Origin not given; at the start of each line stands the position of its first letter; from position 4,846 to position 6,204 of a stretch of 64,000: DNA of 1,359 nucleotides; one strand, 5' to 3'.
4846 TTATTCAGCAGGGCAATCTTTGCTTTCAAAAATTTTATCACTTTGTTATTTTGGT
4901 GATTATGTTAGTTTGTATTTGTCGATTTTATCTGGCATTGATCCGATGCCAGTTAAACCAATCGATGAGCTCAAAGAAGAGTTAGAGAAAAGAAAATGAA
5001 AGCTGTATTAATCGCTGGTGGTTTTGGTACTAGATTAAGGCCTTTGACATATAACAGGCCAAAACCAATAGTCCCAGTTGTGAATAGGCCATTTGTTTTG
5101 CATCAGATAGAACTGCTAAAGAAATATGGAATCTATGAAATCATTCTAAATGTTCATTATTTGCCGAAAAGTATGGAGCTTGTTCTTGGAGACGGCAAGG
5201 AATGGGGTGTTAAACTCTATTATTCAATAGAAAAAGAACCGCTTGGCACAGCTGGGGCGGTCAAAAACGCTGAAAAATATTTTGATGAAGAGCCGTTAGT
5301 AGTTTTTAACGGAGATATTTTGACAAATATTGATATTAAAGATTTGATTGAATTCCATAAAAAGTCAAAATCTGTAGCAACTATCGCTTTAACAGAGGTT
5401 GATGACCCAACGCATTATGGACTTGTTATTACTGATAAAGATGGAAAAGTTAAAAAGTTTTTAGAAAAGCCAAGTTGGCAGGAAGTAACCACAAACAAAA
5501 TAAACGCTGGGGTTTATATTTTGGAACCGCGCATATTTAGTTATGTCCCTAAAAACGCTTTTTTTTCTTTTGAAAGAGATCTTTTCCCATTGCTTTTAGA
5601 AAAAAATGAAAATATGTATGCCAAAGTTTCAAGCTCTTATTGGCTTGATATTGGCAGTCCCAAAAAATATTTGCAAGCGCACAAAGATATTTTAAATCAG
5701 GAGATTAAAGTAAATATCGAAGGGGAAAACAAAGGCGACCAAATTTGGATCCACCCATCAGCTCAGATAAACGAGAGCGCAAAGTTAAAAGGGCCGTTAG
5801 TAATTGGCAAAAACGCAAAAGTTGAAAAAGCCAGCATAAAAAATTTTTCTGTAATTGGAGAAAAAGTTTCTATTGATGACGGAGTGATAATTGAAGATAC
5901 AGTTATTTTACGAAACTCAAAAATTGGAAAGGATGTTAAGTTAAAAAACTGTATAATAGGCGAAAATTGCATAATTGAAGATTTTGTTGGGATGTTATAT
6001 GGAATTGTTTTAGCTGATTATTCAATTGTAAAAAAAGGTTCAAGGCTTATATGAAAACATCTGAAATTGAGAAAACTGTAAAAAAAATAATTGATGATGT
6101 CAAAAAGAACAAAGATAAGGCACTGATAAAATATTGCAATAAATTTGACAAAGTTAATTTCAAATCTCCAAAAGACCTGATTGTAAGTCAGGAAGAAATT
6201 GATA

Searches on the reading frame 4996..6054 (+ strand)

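Call 94: search_protein_families(library=pfam, proteins=[window:4996-6054:+], max_evalue=0.001)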
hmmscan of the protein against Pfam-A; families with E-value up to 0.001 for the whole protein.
window:4996-6054:+ (352 aa): 8 families
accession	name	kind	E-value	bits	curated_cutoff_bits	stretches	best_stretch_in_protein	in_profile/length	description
PF00483.29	NTP_transferase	-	6e-54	183.6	21.2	1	2-234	1-244/245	Nucleotidyl transferase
PF25084.1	LbH_EIF2B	-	1.9e-15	57.2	54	1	249-348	3-102/105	EIF2B subunit epsilon LbH domain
PF00132.30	Hexapep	-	6.4e-12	45.1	27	1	301-332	1-33/36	Bacterial transferase hexapeptide (six repeats)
PF24894.1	Hexapep_GlmU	-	1.9e-08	34.8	23.3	1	269-329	20-79/104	GlmU-like, C-terminal hexapeptide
PF12804.13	NTP_transf_3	-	2.3e-07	31.6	27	1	3-130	1-120/160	MobA-like NTP transferase domain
PF25087.1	GMPPB_C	-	3.6e-07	30.3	39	1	275-346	12-84/110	GMPPB C-terminal domain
PF07959.18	Fucose_pyrophosphorylase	-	4e-05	23.2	34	0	100-230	67-173/418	Fucose pyrophosphorylase domain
PF21711.3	DCTN5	-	4.5e-05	23.6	40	1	272-345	64-140/182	Dynactin subunit 5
